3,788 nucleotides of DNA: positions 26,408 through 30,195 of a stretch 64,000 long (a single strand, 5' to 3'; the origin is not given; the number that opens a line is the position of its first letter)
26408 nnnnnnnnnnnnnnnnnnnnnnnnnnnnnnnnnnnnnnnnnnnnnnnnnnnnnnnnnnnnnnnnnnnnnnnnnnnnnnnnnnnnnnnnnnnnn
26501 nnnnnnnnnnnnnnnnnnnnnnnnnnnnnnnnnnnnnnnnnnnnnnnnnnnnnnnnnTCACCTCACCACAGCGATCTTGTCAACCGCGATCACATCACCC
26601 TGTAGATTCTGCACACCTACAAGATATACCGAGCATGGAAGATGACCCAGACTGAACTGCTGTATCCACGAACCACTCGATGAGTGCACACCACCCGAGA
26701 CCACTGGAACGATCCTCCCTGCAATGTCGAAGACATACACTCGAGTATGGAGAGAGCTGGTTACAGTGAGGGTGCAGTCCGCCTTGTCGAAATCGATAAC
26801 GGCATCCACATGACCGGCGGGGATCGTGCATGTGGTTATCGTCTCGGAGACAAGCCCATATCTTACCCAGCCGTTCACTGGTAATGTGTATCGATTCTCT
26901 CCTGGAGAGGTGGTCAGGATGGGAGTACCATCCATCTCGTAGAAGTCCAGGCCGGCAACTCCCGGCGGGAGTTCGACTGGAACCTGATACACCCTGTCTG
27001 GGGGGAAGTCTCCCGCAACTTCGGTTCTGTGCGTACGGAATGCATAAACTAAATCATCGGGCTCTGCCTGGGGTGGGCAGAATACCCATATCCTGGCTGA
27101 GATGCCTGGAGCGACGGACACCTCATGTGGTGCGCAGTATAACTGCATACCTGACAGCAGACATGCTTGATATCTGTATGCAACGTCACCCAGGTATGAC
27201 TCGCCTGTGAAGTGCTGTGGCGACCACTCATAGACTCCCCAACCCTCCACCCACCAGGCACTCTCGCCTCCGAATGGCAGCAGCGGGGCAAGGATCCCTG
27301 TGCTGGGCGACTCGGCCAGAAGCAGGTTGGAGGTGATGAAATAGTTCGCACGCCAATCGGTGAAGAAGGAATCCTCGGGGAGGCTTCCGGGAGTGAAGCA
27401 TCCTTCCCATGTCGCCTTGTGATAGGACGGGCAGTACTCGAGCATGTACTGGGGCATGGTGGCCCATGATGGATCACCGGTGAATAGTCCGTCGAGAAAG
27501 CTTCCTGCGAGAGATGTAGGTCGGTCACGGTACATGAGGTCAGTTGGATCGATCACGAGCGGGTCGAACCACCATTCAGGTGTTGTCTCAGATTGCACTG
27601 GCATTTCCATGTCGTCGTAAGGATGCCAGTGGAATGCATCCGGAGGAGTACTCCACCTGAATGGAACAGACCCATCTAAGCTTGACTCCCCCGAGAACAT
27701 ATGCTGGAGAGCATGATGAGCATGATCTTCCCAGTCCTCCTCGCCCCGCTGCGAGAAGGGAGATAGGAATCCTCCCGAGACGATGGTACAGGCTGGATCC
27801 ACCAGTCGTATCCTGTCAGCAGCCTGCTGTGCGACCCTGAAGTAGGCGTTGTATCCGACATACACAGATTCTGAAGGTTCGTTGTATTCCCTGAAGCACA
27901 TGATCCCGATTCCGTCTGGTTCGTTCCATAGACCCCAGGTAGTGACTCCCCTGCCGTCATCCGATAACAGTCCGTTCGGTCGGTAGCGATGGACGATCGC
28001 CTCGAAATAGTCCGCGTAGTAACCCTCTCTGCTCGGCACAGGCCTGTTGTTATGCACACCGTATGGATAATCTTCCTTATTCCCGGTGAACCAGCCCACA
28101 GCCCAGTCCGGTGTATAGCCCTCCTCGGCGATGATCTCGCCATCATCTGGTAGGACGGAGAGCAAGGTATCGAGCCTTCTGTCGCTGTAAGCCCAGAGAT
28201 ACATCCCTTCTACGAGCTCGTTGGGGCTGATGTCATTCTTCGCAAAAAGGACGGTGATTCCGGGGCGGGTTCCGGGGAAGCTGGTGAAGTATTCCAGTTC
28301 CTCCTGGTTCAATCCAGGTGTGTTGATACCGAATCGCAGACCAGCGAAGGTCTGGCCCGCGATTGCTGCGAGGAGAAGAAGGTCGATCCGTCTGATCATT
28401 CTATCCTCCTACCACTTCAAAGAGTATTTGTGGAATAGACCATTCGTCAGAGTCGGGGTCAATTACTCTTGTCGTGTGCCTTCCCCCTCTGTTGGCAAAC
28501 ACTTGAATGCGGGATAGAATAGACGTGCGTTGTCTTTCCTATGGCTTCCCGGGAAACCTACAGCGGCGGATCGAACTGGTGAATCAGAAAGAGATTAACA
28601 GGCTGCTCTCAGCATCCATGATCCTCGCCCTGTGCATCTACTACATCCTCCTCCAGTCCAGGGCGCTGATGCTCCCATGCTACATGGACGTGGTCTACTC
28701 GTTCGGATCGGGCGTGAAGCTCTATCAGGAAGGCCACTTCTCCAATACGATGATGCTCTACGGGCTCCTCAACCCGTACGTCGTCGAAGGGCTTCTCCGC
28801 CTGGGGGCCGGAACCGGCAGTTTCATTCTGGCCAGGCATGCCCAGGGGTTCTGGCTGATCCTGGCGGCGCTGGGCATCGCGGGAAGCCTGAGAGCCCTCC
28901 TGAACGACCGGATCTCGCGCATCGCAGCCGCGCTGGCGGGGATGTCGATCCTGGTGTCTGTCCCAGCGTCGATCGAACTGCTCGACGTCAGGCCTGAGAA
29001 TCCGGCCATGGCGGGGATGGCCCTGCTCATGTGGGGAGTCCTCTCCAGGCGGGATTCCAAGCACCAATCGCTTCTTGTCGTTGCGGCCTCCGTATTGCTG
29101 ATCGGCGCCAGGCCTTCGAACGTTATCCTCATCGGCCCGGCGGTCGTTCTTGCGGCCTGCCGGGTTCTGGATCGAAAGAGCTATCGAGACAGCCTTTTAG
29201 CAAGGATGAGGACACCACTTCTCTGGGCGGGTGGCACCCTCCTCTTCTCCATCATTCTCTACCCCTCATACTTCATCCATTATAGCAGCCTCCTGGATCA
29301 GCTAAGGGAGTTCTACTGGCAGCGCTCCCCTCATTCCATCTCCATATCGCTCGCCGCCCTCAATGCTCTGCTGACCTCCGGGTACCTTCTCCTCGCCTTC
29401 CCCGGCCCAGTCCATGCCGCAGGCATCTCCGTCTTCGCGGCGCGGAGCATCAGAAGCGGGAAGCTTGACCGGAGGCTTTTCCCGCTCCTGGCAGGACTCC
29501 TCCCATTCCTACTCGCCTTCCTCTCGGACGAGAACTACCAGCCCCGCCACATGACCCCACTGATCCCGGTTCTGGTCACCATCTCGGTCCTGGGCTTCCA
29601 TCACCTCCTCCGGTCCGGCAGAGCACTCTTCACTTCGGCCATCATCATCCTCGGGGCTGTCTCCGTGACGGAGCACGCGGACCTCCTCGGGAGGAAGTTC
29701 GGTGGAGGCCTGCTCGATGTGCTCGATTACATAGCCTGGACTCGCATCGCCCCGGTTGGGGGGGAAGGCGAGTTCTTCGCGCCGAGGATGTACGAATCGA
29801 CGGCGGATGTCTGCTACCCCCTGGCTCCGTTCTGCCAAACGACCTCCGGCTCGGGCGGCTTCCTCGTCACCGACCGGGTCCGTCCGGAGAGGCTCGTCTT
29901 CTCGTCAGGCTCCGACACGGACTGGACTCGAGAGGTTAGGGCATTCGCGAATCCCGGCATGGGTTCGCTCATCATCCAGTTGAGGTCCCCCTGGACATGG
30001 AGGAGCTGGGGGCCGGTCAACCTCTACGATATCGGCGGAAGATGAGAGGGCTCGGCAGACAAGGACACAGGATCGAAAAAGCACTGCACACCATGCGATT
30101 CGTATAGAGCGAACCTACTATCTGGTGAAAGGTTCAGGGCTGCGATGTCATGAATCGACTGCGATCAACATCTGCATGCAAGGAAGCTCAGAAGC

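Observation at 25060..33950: Lower-GC island (about 50% vs about 68% flanks) carrying secreted FG-GAP proteins, glycosidase-like T9SS-cargo proteins and a polytopic membrane protein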

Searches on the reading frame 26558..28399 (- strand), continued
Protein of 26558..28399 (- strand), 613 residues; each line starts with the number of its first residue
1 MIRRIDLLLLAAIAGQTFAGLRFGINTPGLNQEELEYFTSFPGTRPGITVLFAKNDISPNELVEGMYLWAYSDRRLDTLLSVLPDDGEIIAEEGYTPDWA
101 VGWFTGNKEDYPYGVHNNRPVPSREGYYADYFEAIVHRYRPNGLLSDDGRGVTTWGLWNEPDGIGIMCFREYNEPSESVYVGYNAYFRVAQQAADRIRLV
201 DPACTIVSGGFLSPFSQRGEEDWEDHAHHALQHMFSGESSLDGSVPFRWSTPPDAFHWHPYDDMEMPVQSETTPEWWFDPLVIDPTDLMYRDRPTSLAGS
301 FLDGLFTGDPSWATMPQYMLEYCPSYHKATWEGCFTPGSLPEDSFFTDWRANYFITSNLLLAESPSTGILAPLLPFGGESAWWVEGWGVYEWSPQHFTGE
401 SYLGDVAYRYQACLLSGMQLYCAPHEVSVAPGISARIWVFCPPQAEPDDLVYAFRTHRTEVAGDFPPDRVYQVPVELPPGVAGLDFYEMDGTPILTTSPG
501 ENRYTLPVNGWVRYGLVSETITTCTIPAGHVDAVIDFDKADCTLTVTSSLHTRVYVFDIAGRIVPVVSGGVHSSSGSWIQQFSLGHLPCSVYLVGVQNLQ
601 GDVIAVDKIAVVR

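Call 81: search_dna_similar(query=window:26558-28399:-, collection=phages, mode=protein, max_evalue=0.001, max_rows=5)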
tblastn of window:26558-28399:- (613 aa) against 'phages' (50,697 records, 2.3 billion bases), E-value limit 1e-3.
No match.

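Call 82: find_related_loci(query=A3, collection=viral_contigs, flank=5000)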
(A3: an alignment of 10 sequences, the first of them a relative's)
Query A3 (613 aa) in viral_contigs; peptide patterns used: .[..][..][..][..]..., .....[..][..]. (x = any residue, [..] = any of these).
10 stretches matched a pattern, but none encodes a relative of the query by tblastn (E <= 1e-3).

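Call 96: search_protein_families(library=padloc, proteins=[window:26558-28399:-], max_evalue=0.01)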
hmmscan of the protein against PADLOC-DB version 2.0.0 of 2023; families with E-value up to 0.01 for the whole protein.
window:26558-28399:- (613 aa): 0 families

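Call 97: search_protein_families(library=phrogs, proteins=[window:26558-28399:-], max_evalue=0.01)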
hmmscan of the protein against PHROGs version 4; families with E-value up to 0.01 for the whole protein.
window:26558-28399:- (613 aa): 0 families

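Call 98: list_cluster_members(proteins=[P0001, P0002, P0008])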
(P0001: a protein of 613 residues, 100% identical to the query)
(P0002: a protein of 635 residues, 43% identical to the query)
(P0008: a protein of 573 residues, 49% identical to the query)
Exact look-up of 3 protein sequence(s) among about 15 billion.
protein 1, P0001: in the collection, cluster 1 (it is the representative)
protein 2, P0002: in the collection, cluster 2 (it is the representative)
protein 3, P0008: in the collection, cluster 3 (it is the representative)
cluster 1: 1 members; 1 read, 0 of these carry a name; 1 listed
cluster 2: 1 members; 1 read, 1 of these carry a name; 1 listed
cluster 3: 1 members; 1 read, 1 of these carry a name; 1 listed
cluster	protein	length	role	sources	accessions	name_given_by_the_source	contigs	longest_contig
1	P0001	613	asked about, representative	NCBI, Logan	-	-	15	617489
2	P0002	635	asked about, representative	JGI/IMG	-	hypothetical protein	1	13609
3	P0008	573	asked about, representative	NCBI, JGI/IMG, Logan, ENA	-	hypothetical protein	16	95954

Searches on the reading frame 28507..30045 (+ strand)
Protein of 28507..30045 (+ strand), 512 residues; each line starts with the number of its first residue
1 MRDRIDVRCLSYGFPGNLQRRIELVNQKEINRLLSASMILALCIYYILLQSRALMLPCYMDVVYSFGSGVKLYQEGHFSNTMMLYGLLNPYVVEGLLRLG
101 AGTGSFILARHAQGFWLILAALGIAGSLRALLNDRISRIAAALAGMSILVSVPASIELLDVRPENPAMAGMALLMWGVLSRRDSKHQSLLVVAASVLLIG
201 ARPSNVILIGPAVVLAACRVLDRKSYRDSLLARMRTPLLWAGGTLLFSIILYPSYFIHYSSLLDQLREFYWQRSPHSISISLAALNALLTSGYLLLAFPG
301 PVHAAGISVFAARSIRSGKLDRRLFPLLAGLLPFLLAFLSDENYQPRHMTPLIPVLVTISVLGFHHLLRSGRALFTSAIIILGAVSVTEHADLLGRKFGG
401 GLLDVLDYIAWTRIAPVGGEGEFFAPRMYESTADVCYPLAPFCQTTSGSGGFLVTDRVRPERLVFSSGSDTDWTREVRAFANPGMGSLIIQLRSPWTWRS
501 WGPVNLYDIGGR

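Call 5: search_protein_families(library=pfam, proteins=[window:28507-30045:+], max_evalue=0.1)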
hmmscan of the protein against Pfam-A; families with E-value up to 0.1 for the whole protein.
window:28507-30045:+ (512 aa): 0 families

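Call 43: search_protein_families(library=ncbifam, proteins=[window:28507-30045:+], max_evalue=0.1)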
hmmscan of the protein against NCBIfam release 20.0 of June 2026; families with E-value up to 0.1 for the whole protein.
window:28507-30045:+ (512 aa): 1 family
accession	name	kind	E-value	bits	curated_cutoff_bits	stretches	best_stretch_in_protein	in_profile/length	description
NF051875.1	glycan_WsfD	subfamily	0.018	13.8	80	1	168-248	161-239/452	glycan biosynthesis hexose transferase WsfD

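Call 59: search_solved_structures(query=window:28507-30045:+, max_evalue=10)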
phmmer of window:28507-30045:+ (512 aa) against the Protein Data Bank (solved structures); distinct sequences matched with E-value up to 10: 80 (the best 60 are shown).
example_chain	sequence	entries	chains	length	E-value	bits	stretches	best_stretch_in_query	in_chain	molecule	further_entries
7cvy_D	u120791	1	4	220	0.059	15.1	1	401-489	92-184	Fab heavy chain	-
1mjj_B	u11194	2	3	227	0.24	13.1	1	416-471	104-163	IMMUNOGLOBULIN MS6-12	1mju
1mie_H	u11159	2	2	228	0.27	13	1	416-471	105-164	IMMUNOGLOBULIN MS5-393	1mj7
4u6h_A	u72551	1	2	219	0.31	12.7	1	414-471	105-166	Heavy chain of murine anti-vaccinia L1 IgG2a antibody M12B9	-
3g5y_B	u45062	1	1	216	0.35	12.6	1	413-471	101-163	175 heavy chain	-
12er_A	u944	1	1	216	0.37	12.5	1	419-471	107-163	Heavy chain of the Fab fragment of an anti-lambda light chain antibody REGN15499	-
5eor_H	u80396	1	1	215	0.48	12.1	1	412-472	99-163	anti vaccinia virus A27 antibody 8E3 heavy chain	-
1ndg_B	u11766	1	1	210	0.53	12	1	417-471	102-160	immunoglobulin gamma 1 chain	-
8fe4_H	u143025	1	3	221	0.57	11.9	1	415-489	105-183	prM13 Fab Heavy Chain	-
1jgu_H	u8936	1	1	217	0.66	11.7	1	410-471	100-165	Antibody Heavy Chain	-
3ley_H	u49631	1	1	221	0.66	11.7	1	417-471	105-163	6a7 Antibody Heavy Chain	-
1jgv_H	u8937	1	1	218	0.67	11.7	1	410-471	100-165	Antibody Heavy Chain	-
1tpx_B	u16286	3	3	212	0.67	11.6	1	411-471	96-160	the VRQ14 Fab | VRQ14 Fab Heavy chain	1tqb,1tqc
3zkm_C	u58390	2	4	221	0.75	11.5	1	418-471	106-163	FAB HEAVY CHAIN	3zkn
3qg6_B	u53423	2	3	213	0.76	11.5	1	412-471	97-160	AP4-24H11 Heavy Chain | AP4-24H11 Antibody Heavy Chain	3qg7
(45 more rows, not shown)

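Call 96: search_protein_families(library=padloc, proteins=[window:28507-30045:+], max_evalue=0.01)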
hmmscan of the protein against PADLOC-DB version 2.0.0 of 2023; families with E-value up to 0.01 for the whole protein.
window:28507-30045:+ (512 aa): 0 families

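Call 97: search_protein_families(library=phrogs, proteins=[window:28507-30045:+], max_evalue=0.01)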
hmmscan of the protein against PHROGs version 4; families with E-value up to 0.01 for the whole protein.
window:28507-30045:+ (512 aa): 0 families
